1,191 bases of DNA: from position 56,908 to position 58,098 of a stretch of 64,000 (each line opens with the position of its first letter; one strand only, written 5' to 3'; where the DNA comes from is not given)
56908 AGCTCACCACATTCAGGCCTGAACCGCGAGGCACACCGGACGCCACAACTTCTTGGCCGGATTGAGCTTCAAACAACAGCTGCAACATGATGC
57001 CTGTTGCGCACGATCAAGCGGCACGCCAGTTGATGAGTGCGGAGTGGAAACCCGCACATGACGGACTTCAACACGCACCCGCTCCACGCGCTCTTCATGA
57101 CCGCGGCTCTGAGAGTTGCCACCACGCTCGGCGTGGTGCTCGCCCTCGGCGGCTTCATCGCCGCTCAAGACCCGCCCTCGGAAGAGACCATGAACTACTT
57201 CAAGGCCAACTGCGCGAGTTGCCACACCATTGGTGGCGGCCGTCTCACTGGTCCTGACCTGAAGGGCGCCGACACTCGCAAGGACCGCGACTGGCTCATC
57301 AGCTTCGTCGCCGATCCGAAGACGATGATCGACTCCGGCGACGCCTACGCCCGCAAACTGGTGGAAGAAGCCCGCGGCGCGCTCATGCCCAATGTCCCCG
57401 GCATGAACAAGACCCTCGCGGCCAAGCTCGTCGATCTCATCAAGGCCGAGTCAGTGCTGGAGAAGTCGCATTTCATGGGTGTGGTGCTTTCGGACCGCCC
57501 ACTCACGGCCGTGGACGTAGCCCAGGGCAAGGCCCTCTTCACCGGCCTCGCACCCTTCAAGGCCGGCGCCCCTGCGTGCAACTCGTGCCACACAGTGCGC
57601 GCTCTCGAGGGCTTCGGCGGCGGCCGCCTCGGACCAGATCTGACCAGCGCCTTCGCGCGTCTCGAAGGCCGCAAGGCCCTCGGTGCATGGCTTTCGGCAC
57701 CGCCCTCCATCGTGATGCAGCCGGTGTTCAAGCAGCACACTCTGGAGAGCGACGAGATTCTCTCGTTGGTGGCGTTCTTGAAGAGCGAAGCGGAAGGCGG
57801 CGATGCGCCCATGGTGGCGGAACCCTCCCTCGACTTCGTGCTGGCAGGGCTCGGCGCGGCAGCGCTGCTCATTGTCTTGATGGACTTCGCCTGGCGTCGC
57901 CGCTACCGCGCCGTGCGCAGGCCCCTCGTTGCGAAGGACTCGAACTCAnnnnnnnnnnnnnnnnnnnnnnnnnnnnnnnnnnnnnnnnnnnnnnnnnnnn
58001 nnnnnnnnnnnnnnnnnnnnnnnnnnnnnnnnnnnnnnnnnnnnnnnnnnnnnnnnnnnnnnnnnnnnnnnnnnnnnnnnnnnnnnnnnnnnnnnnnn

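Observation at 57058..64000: Thermus-like narC-narGHJI nitrate reductase operon in a high-GC, probably PVC-like genome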

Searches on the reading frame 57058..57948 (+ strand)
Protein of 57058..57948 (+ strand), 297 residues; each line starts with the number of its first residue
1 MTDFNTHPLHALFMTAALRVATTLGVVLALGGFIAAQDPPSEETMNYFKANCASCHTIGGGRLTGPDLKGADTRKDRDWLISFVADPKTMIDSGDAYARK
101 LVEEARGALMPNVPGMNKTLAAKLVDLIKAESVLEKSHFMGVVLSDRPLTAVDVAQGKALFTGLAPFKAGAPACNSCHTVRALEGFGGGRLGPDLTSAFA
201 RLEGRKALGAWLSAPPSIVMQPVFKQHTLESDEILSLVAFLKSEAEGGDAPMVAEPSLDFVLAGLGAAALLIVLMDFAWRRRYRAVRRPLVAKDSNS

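Call 8: search_protein_families(library=pfam, proteins=[window:57058-57948:+], max_evalue=0.01)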
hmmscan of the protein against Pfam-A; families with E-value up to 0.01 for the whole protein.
window:57058-57948:+ (297 aa): 3 families
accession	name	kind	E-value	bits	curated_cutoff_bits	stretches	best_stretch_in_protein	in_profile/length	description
PF00034.26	Cytochrom_C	-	1.2e-10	43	21.3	1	48-102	8-64/90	Cytochrome c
PF13442.11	Cytochrome_CBB3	-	3.4e-07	30.9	27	1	48-87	10-44/68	Cytochrome C oxidase, cbb3-type, subunit III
PF09086.16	DUF1924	-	0.0025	18.5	22.5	0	151-181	5-36/96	Domain of unknown function (DUF1924)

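Call 9: search_protein_families(library=ncbifam, proteins=[window:57058-57948:+], max_evalue=0.01)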
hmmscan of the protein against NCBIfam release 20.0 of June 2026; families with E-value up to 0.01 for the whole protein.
window:57058-57948:+ (297 aa): 8 families
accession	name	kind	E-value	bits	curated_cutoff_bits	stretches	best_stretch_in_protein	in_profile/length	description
TIGR04485.1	thiosulf_SoxX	equivalog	1.5e-13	51.3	61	2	173-243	4-77/78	sulfur oxidation c-type cytochrome SoxX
TIGR02603.1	CxxCH_TIGR02603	domain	9.2e-12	45.1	68.15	1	47-108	9-69/134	putative heme-binding domain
NF050122.1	bc1_QcrC_actin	exception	3.1e-05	23.4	200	0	173-247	146-214/253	cytochrome bc1 complex diheme cytochrome c subunit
NF045773.1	cytochro_C550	exception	0.00084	19.3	125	1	41-96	49-104/118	cytochrome c550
NF045930.1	Cytc6PetJCyano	equivalog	0.00091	19.1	135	0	36-60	23-47/110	cytochrome c6 PetJ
NF052248.1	SorU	equivalog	0.0038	17.4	100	0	168-196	7-33/72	SorU family sulfite dehydrogenase c-type cytochrome subunit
TIGR00782.1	ccoP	equivalog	0.0048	16.2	179.95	1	45-205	111-243/285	cytochrome-c oxidase, cbb3-type subunit III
NF043008.1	Cyt550_Brdyrhiz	equivalog_domain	0.0084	16.3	240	0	20-76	8-63/131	cytochrome c-550 CycA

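Call 10: find_homologous_proteins(query=window:57058-57948:+)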
Query window:57058-57948:+ (297 aa): 2755 proteins with E <= 0.001 among 8000 candidates; the best 120 are listed.
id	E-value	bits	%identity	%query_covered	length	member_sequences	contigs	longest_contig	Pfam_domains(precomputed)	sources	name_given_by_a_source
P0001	3.7e-184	629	95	100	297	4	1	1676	PF13442.12,PF00034.27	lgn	-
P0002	1.7e-150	518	88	88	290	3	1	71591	PF13442.12,PF00034.27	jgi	jgi:mono/diheme cytochrome c family protein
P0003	8.1e-126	437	72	90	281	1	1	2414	PF13442.12,PF00034.27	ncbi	-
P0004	4.1e-114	399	70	85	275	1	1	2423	PF13442.12,PF00034.27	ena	-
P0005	8.1e-114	398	65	88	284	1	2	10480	PF13442.12,PF00034.27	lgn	-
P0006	3.7e-106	373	64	87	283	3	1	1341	PF13442.12,PF00034.27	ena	-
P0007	3.9e-106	373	60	93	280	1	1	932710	PF13442.12,PF00034.27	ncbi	-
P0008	2.4e-105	370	60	98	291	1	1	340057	PF13442.12,PF00034.27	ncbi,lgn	-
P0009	3.3e-105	370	62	86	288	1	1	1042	PF13442.12,PF00034.27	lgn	-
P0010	4.5e-105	369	65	87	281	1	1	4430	PF13442.12,PF00034.27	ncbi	-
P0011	6.5e-105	369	60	93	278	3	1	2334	PF13442.12,PF00034.27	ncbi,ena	-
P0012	2.4e-104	367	63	87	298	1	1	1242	PF13442.12,PF00034.27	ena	-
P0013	2.4e-104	367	49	85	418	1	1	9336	PF13442.12,PF00034.27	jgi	jgi:cytochrome c2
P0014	3.2e-104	367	49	85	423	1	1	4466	PF13442.12,PF00034.27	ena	-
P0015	3.2e-103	363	64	87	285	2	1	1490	PF13442.12,PF00034.27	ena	-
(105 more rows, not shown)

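Call 13: search_dna_similar(query=window:57058-57948:+, collection=plasmids, mode=protein, max_evalue=1, max_rows=40)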
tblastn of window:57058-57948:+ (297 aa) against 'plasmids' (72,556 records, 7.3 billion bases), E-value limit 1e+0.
Records with a match: 79; places in all: 88; records where one place covers at least 80% of the query: 0.
Best place of each record, by identity: <60% 79.
By first word of the organism name: Sinorhizobium 44; Thermus 13; Rhizobium 6; Paraburkholderia 3; Spirosoma 2; Bradyrhizobium 2; Runella 2; Pararhizobium 1; Chryseobacterium 1; Fuscovulum 1; and 4 more.
By predicted mobility (MOB-suite, as given by PLSDB): conjugative 46; non-mobilizable 33.
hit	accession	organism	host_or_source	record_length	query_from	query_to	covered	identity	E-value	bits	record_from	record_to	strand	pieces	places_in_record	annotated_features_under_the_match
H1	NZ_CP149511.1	Pararhizobium sp. A13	Aeschynomene indica,cell ...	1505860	48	243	66%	29.5%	2e-2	44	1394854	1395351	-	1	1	none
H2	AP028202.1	Paraburkholderia largidicola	Physopelta gutta,midgut,Midgut crypts ...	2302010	48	250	56%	34.6%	7e-12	112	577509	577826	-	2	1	hypothetical protein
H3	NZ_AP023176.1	Paraburkholderia largidicola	Physopelta gutta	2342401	48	250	56%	34.6%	7e-12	112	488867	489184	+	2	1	none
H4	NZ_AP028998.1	Paraburkholderia sp. 22B1P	-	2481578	48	250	56%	34.6%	7e-12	112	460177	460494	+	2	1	none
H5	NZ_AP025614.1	Thermus thermophilus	-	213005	48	241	65%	29.3%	2e-7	60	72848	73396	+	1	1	c-type cytochrome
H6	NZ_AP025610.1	Thermus thermophilus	-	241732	48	241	65%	29.3%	2e-7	60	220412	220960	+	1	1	c-type cytochrome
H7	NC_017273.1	Thermus thermophilus SG0.5JP17-16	-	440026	48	241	65%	29.3%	2e-7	60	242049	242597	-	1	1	c-type cytochrome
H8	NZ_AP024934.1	Thermus thermophilus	-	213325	48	241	65%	29.3%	2e-7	59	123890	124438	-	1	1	c-type cytochrome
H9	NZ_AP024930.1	Thermus thermophilus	-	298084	48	241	65%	29.3%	2e-7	59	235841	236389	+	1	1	c-type cytochrome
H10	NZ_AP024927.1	Thermus thermophilus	-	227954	48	241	65%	29.3%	3e-7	59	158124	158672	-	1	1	c-type cytochrome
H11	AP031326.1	Thermus thermophilus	-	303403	48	241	65%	29.3%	3e-7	59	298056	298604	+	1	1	hypothetical protein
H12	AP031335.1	Thermus thermophilus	-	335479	48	241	65%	29.3%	3e-7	59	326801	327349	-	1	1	hypothetical protein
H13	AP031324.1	Thermus thermophilus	-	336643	48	241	65%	29.3%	3e-7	59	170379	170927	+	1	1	hypothetical protein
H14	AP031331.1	Thermus thermophilus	-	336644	48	241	65%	29.3%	3e-7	59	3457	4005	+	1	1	hypothetical protein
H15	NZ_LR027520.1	Thermus thermophilus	-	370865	48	241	65%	29.3%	3e-7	59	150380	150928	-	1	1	c-type cytochrome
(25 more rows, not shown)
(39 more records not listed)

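Call 15: get_annotated_region(hit=H15, flank=9000)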
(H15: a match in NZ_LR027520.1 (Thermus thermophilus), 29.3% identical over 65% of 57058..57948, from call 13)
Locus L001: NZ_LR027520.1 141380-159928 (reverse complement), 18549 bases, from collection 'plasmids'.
description: Thermus thermophilus isolate TTHNAR1 plasmid 4, complete sequence
organism: Thermus thermophilus (NCBI taxid 274)
taxonomy: Bacteria; Deinococcota; Deinococci; Thermales; Thermaceae; Thermus; Thermus thermophilus
host: -; source: -; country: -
typing (MOB-suite, as given by PLSDB): non-mobilizable; replicon rep_cluster_1121
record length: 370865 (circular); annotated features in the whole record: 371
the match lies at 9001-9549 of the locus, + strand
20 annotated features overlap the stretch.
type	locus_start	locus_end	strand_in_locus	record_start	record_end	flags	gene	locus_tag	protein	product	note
CDS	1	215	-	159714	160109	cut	-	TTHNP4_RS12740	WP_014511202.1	hypothetical protein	-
CDS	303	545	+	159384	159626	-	-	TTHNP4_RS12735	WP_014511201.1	hypothetical protein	-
CDS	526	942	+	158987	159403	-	-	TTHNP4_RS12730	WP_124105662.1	TA system VapC family ribonuclease toxin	-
CDS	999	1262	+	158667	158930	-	-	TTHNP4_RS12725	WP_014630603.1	ferredoxin family protein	-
CDS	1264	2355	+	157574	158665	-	-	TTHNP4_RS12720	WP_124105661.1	sulfurtransferase TusA family protein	-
CDS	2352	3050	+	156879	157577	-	-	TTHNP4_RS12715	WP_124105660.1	succinate dehydrogenase iron-sulfur subunit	-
CDS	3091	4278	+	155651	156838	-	-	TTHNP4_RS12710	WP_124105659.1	NAD(P)/FAD-dependent oxidoreductase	-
CDS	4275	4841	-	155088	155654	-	-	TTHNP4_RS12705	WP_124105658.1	hemerythrin domain-containing protein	-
CDS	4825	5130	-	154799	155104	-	-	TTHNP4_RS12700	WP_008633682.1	hypothetical protein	-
CDS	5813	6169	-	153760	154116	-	-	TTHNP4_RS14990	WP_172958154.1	nucleoside recognition domain-containing protein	-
CDS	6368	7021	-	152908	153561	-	-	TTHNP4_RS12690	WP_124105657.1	Crp/Fnr family transcriptional regulator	GO:0006355 - regulation of DNA-templated transcription [Evidence IEA]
CDS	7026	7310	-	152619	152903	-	-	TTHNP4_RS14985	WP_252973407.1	bacterial transcriptional activator domain-containing protein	-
CDS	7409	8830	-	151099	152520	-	-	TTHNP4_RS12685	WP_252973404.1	GAF domain-containing protein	-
CDS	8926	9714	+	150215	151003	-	-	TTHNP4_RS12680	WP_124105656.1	c-type cytochrome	-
CDS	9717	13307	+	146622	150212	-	-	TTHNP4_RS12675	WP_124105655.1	nitrate reductase subunit alpha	GO:0009061 - anaerobic respiration [Evidence IEA]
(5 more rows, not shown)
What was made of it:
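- On NarC (Thermus-type periplasmic diheme cytochrome c subunit of respiratory nitrate reductase): tblastn E 2e-7 against 7.3 Gb of plasmids, hitting the gene upstream of Thermus narG (calls 13, 15).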

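Call 22: find_related_loci(query=A1, collection=genome_contigs, flank=6000)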
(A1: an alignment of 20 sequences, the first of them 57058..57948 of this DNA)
Query A1 (297 aa) in genome_contigs; peptide patterns used: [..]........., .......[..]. (x = any residue, [..] = any of these).
599 stretches matched a pattern (row limit reached: there are more); 511 encode a relative of the query (tblastn E <= 1e-3); the best 80 are kept; 80 distinct loci.
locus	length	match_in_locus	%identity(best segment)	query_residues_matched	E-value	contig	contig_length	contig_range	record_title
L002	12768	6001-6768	60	38-293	2e-98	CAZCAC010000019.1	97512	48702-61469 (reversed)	MAG TPA_asm: uncultured Planctomycetaceae bacterium isolate binchicken_co65_457 genome assembly, contig: NODE_659_length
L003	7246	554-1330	59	35-294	7e-97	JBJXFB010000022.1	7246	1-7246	MAG: Planctomycetota bacterium isolate F1F2.bin.70 k127_6216906, whole genome shotgun sequence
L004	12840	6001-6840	58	15-296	2e-93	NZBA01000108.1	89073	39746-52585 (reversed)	MAG: Planctomycetota bacterium isolate ARS15 MHASMcontig_442232, whole genome shotgun sequence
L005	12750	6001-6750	56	41-291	3e-92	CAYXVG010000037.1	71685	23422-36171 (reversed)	MAG TPA_asm: uncultured Solibacteraceae bacterium isolate SRP141376_co4_146 genome assembly, contig: NODE_648_length_716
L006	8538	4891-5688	58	27-293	2e-91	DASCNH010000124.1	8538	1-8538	MAG TPA_asm: Planctomycetota bacterium isolate Fu_MAG_124 c_000001178877, whole genome shotgun sequence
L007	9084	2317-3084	59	35-291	2e-91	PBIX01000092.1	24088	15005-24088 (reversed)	MAG: Planctomycetota bacterium isolate SP2985 MHASMcontig_609106, whole genome shotgun sequence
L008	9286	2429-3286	52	10-296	2e-90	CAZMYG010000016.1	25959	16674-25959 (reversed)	MAG TPA_asm: uncultured Planctomycetales bacterium isolate SRP287051_co1_178 genome assembly, contig: NODE_2842_length_2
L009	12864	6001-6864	56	5-291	5e-90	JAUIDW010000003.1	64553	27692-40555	MAG: bacterium isolate 8_bin.1 NODE_617_length_64553_cov_1.510772, whole genome shotgun sequence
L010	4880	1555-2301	54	42-291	2e-89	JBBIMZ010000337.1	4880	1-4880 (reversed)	MAG: Solibacteraceae bacterium isolate BR2F70218_bin_244 NODE_15651_length_4880_cov_3.815337, whole genome shotgun seque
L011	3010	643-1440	55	22-293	8e-91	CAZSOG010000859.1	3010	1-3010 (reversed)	MAG TPA_asm: uncultured Pirellulaceae bacterium isolate binchicken_co253_222 genome assembly, contig: NODE_35204_length_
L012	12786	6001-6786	56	30-293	4e-89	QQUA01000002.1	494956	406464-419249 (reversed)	MAG: Planctomycetota bacterium isolate PNC 15, whole genome shotgun sequence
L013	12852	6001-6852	58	5-293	3e-88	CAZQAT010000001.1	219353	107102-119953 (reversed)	MAG TPA_asm: uncultured Planctomycetaceae bacterium isolate binchicken_co97_304 genome assembly, contig: NODE_62_length_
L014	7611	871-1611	58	46-293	2e-87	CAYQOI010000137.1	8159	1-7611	MAG TPA_asm: uncultured Cytophagia bacterium isolate SRP162660_co2_222 genome assembly, contig: NODE_5801_length_8159_co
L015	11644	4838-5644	53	16-291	2e-87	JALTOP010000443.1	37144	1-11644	MAG: Planctomycetaceae bacterium isolate S139_metabat2_scaf2bin.267 S139_NODE_637_length_37144_cov_1.774158, whole genom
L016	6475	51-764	60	41-279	3e-87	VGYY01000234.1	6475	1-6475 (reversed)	MAG: Planctomycetota bacterium isolate M_DeepCast_50m_m2_133 M_DeepCast_50m_m2_133_Ga0194121_10021849, whole genome shot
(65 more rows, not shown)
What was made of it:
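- Closest known: nar plus 'novel NrfD-type complex' clusters in Planctomycetota/KSB1 MAGs. Same: Several of those MAGs (OFTM177, OFTM22, OFTM286, OFTM354) are among the NarC-bearing loci found here (call 22).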

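Call 24: find_encoding_contigs(protein=window:57058-57948:+, flank=10000, max_places=4)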
Protein window:57058-57948:+ (297 aa): 10 contigs read that carry it; 4 places shown.
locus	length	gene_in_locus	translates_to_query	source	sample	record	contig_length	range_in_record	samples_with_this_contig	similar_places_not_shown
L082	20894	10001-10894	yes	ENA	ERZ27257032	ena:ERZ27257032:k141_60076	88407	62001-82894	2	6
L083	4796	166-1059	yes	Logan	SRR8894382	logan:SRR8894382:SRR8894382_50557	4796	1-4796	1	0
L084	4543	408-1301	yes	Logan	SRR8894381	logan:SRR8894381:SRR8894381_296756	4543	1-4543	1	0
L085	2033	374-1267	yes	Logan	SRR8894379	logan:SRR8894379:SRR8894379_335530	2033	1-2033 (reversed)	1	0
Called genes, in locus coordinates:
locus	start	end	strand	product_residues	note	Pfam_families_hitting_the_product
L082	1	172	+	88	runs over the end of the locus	-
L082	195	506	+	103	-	-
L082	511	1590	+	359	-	PF04055:Radical_SAM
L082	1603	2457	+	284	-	-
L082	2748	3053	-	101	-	-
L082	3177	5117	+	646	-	PF01433:Peptidase_M1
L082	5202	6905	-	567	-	PF01839:FG-GAP (faint), PF13517:FG-GAP_3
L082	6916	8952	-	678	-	-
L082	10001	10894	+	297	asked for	PF00034:Cytochrom_C (weak), PF13442:Cytochrome_CBB3 (faint)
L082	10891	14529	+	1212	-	PF00384:Molybdopterin, PF28599:NarG_dom_V, PF01568:Molydop_binding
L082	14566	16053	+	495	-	PF12838:Fer4_7 (weak), PF13237:Fer4_10, PF13247:Fer4_11, PF14711:Nitr_red_bet_C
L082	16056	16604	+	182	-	PF02613:Nitrate_red_del (weak)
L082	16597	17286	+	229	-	PF02665:Nitrate_red_gam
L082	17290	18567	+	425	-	PF07690:MFS_1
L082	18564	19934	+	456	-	PF07690:MFS_1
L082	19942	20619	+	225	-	PF02085:Cytochrom_CIII (faint), PF14522:Cytochrome_C7 (weak), PF14537:Cytochrom_c3_2 (weak)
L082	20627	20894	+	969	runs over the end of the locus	PF04879:Molybdop_Fe4S4 (weak), PF12838:Fer4_7 (weak), PF13247:Fer4_11 (weak)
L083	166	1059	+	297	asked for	PF00034:Cytochrom_C (weak), PF13442:Cytochrome_CBB3 (faint)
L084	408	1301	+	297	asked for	PF00034:Cytochrom_C (weak), PF13442:Cytochrome_CBB3 (faint)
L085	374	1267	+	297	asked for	PF00034:Cytochrom_C (weak), PF13442:Cytochrome_CBB3 (faint)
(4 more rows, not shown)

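Call 25: find_encoding_contigs(protein=P0002, flank=10000, max_places=3)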
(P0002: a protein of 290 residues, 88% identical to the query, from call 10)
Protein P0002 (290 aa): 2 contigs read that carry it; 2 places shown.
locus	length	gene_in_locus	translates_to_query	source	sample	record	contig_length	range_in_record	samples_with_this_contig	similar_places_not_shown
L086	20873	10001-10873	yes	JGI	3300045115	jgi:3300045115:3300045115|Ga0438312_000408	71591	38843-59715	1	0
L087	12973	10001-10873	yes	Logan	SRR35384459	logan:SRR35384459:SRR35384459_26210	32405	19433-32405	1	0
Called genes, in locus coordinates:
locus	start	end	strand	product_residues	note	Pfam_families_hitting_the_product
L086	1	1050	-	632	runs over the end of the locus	PF16822:ALGX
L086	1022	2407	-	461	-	PF03062:MBOAT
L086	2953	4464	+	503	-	PF12439:GDE_N, PF06202:GDE_C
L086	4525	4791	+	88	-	-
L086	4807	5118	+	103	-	-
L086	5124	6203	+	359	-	PF04055:Radical_SAM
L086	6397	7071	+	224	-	-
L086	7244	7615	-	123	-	-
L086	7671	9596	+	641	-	PF01433:Peptidase_M1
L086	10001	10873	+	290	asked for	PF00034:Cytochrom_C (weak), PF13442:Cytochrome_CBB3 (faint)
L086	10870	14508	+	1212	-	PF00384:Molybdopterin, PF28599:NarG_dom_V, PF01568:Molydop_binding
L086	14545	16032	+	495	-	PF12838:Fer4_7 (weak), PF13237:Fer4_10, PF13247:Fer4_11, PF14711:Nitr_red_bet_C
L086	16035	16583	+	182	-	PF02613:Nitrate_red_del (weak)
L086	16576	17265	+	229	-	PF02665:Nitrate_red_gam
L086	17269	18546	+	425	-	PF07690:MFS_1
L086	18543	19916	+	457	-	PF07690:MFS_1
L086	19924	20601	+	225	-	PF02085:Cytochrom_CIII (faint), PF14522:Cytochrome_C7 (weak), PF14537:Cytochrom_c3_2 (weak)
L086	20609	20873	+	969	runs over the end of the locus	PF13183:Fer4_8 (faint), PF04879:Molybdop_Fe4S4, PF12838:Fer4_7 (weak), PF13247:Fer4_11 (weak)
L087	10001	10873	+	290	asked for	PF00034:Cytochrom_C (weak), PF13442:Cytochrome_CBB3 (faint)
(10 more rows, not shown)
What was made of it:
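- The same layout occurs in the 88% relative L086 (call 25).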

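Call 27: search_solved_structures(query=window:57058-57948:+, max_evalue=0.1, show_alignments=2)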
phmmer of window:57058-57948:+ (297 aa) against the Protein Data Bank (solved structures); distinct sequences matched with E-value up to 0.1: 7.
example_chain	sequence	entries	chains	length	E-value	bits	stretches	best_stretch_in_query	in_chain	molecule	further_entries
6btm_A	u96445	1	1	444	6.8e-10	42.1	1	44-117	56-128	Alternative Complex III subunit A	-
2l4d_A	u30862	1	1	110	4.1e-08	36.3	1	47-127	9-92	SCO1/SenC family protein/cytochrome c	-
1w2l_A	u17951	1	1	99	0.0012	21.7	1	47-130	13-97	CYTOCHROME OXIDASE SUBUNIT II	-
7zs1_A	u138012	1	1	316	0.0031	20.3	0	49-94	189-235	Hypothetical (Diheme) protein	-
7zs0_A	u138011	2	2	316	0.0031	20.3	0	49-94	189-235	Hypothetical (Diheme) protein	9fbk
7zs2_A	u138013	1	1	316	0.0031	20.3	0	49-94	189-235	Hypothetical (Diheme) protein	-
9g83_v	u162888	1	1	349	0.026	17.3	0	20-90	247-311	Cbb3-type cytochrome c oxidase subunit CcoP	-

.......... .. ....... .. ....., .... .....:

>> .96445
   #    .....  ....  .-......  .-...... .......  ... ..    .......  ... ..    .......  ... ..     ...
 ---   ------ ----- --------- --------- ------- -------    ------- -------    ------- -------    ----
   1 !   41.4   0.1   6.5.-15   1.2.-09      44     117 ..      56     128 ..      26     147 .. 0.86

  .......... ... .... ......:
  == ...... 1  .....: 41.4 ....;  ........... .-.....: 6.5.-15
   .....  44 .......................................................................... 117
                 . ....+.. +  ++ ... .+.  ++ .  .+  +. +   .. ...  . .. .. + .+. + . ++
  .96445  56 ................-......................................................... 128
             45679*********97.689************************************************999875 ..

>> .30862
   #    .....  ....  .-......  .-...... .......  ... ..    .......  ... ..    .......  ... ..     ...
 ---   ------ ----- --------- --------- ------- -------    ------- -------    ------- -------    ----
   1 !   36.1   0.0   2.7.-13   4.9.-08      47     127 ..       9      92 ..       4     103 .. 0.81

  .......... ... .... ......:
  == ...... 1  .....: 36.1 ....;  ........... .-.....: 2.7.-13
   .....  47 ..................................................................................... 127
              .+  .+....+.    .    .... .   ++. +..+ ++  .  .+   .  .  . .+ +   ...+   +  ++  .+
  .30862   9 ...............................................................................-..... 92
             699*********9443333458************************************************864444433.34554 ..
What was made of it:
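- The N-terminal heme domain of NarC resembles the monoheme domain fused to ActA in the solved Flavobacterium ACIII, 6BTM_A (E 7e-10; call 27).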
